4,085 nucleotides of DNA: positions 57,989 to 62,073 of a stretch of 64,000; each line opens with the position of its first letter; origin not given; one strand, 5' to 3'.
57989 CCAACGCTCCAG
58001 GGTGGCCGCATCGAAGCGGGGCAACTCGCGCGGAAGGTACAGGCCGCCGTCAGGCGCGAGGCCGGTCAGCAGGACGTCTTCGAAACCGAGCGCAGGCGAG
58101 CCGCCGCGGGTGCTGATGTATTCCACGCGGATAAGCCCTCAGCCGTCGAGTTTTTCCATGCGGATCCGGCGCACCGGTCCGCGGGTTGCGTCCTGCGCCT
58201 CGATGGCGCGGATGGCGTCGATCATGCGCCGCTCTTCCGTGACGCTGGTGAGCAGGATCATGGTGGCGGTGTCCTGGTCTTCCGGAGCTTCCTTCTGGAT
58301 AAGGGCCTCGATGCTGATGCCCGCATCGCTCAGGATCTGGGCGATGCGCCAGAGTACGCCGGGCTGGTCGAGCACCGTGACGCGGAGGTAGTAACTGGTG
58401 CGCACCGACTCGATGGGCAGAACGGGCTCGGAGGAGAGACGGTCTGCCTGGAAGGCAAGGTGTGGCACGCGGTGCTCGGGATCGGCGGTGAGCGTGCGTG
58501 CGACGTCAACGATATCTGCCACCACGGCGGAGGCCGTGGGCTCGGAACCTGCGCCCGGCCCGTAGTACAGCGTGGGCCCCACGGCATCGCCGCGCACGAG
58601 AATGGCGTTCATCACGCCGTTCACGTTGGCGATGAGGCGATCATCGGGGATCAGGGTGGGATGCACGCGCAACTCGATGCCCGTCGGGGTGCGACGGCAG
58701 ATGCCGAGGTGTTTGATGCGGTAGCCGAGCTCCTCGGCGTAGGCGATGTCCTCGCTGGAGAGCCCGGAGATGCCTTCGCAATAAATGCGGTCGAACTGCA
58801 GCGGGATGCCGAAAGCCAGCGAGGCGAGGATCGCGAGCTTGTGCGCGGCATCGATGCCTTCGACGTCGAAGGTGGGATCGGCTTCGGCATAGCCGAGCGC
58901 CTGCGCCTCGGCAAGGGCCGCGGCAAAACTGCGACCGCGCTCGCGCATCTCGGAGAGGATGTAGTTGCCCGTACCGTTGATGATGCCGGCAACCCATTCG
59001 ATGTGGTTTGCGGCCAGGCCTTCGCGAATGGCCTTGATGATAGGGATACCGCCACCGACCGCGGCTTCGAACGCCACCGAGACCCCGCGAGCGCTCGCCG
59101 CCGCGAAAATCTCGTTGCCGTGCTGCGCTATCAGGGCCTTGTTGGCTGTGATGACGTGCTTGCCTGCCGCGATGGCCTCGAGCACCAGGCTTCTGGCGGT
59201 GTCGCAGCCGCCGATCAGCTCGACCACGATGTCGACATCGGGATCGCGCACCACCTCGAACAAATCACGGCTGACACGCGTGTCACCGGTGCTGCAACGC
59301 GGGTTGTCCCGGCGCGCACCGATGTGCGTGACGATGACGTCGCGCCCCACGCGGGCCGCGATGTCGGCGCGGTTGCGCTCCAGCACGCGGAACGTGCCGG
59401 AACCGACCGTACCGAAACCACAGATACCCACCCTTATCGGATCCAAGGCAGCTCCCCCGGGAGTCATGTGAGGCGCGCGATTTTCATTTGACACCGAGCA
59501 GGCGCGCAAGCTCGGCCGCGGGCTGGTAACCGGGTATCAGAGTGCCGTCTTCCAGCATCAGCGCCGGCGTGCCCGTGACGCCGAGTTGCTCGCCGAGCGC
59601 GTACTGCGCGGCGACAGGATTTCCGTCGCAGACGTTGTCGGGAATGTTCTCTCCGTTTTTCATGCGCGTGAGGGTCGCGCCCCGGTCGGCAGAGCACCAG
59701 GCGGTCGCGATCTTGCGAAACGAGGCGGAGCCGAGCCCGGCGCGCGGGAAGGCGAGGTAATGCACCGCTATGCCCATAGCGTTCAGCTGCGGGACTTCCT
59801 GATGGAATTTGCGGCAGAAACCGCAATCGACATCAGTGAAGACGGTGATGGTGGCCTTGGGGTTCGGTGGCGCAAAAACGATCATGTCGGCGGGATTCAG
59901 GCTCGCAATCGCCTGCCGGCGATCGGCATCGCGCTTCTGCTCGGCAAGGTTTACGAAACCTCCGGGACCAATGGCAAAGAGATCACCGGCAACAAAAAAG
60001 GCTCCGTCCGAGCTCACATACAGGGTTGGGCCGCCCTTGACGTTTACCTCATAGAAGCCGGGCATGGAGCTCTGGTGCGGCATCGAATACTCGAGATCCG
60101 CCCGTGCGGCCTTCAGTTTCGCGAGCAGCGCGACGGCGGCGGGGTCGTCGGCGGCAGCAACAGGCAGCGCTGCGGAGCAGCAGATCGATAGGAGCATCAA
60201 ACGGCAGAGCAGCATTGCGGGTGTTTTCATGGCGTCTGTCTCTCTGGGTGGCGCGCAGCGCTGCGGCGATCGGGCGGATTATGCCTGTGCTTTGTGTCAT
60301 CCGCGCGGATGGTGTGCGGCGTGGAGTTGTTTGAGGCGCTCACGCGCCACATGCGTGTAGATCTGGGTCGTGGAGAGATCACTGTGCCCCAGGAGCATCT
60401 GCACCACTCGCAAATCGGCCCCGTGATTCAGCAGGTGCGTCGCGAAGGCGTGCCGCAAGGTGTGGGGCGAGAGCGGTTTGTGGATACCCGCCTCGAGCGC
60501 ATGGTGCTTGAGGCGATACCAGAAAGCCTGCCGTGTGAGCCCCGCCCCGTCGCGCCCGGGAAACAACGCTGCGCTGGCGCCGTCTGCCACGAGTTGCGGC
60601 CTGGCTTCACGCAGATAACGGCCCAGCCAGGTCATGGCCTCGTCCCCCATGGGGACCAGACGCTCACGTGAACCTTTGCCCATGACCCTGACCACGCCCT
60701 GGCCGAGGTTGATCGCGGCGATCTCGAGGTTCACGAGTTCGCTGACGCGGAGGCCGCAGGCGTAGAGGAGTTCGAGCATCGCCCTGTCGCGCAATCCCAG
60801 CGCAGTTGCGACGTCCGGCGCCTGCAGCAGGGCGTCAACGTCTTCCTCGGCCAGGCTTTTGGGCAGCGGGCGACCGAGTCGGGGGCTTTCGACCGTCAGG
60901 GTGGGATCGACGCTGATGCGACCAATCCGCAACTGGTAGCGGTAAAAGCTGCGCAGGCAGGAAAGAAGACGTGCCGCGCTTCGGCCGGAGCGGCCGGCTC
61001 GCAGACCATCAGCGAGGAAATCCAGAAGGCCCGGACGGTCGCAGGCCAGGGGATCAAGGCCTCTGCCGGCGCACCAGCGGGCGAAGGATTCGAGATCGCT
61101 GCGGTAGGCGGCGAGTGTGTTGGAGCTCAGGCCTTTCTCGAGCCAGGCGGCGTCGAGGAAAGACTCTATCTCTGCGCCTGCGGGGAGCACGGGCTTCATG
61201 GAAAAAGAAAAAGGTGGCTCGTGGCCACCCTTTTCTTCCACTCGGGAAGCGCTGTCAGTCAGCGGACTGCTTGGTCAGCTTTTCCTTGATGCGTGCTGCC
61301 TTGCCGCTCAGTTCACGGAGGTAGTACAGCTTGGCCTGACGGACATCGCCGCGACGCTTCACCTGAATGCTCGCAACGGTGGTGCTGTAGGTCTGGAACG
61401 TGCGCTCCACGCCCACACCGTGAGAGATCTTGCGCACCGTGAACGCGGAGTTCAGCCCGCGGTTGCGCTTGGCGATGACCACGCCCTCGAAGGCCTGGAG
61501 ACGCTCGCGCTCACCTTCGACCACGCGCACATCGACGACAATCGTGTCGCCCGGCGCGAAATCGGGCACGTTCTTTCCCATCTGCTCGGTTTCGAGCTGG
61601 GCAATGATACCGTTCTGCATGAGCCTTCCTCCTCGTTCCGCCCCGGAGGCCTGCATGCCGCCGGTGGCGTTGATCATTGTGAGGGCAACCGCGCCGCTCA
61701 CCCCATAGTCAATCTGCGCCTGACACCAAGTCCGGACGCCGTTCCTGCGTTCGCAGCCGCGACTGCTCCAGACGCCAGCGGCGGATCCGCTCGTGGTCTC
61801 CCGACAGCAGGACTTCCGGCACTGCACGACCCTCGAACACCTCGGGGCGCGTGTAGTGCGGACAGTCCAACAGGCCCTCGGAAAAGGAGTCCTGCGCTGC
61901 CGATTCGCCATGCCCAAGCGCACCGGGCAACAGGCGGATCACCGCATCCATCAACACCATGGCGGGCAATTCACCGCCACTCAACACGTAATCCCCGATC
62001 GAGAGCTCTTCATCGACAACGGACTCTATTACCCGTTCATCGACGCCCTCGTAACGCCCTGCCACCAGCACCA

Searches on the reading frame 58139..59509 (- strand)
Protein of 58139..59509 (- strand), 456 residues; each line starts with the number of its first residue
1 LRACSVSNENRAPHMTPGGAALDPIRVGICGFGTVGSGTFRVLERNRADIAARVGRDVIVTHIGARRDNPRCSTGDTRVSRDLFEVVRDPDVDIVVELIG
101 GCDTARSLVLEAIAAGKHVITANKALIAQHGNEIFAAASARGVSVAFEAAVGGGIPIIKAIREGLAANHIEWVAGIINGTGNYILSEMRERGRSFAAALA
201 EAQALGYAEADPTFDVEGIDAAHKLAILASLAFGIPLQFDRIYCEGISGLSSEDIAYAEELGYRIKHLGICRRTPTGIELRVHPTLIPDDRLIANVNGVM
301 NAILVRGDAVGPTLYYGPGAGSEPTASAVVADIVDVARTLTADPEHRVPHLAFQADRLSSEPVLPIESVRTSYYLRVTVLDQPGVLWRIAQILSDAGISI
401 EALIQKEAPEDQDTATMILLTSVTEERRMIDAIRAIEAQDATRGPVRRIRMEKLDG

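Call 91: search_protein_families(library=pfam, proteins=[window:58139-59509:-], max_evalue=0.00001)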
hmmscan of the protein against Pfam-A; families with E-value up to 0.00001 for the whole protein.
window:58139-59509:- (456 aa): 4 families
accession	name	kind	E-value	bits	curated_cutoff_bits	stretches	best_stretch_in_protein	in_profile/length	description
PF00742.24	Homoserine_dh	-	3.9e-67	225.8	22.9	1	156-334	1-173/173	Homoserine dehydrogenase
PF03447.22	NAD_binding_3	-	6.1e-22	78.9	24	1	31-148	1-116/116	Homoserine dehydrogenase, NAD binding domain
PF01842.31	ACT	-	2.4e-11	43.6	27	1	373-437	1-65/66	ACT domain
PF22629.2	ACT_AHAS_ss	-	5.3e-06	27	27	0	375-433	1-59/67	AHAS small subunit-like ACT domain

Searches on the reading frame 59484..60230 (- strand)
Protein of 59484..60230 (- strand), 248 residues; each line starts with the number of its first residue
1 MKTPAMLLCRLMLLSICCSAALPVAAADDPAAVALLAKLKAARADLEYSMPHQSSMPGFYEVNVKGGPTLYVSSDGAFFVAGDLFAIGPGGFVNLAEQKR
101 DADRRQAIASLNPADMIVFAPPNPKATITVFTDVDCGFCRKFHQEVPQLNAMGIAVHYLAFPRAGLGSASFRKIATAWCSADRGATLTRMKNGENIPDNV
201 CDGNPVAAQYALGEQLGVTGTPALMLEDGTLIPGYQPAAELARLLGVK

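Call 91: search_protein_families(library=pfam, proteins=[window:59484-60230:-], max_evalue=0.00001)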
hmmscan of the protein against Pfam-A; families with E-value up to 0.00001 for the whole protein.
window:59484-60230:- (248 aa): 3 families
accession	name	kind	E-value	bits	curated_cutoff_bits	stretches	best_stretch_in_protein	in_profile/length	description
PF13098.12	Thioredoxin_2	-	1.1e-19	71.1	27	1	123-245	4-104/104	Thioredoxin-like domain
PF10411.14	DsbC_N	-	2.1e-12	46.9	25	1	27-91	2-66/70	Disulfide bond isomerase protein N-terminal domain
PF01323.26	DSBA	-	1.4e-06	28.6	25.6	0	204-245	150-190/191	DSBA-like thioredoxin domain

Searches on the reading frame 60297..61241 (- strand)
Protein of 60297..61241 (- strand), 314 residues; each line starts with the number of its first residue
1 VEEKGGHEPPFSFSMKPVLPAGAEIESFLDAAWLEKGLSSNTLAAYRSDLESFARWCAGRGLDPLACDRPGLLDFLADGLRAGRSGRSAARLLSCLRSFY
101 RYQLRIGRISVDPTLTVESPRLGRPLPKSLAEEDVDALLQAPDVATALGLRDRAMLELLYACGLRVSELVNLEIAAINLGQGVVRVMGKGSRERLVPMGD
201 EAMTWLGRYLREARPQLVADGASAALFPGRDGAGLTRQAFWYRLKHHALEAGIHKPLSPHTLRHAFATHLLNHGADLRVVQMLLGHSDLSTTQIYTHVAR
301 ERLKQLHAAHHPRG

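Call 91: search_protein_families(library=pfam, proteins=[window:60297-61241:-], max_evalue=0.00001)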
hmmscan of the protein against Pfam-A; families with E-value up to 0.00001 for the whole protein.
window:60297-61241:- (314 aa): 2 families
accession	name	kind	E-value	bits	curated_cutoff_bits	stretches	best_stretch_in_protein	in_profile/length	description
PF00589.27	Phage_integrase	-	2.3e-52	177.7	27.1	1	129-301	2-171/172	Phage integrase family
PF02899.23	Phage_int_SAM_1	-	2.9e-17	63.2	22.3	1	25-105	1-81/83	Phage integrase, N-terminal SAM-like domain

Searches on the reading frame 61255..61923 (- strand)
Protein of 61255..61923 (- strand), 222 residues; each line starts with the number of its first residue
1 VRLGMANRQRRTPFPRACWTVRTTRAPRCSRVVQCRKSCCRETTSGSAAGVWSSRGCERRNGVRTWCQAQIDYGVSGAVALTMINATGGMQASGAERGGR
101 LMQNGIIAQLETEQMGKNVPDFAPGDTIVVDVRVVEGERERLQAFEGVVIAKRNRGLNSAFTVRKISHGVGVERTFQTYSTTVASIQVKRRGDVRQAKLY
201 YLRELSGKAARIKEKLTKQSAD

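Call 91: search_protein_families(library=pfam, proteins=[window:61255-61923:-], max_evalue=0.00001)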
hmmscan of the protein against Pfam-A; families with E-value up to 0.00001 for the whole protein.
window:61255-61923:- (222 aa): 1 family
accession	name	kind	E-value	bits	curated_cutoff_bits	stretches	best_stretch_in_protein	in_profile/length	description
PF01245.26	Ribosomal_L19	-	2.7e-47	159.7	22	1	106-215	2-111/111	Ribosomal protein L19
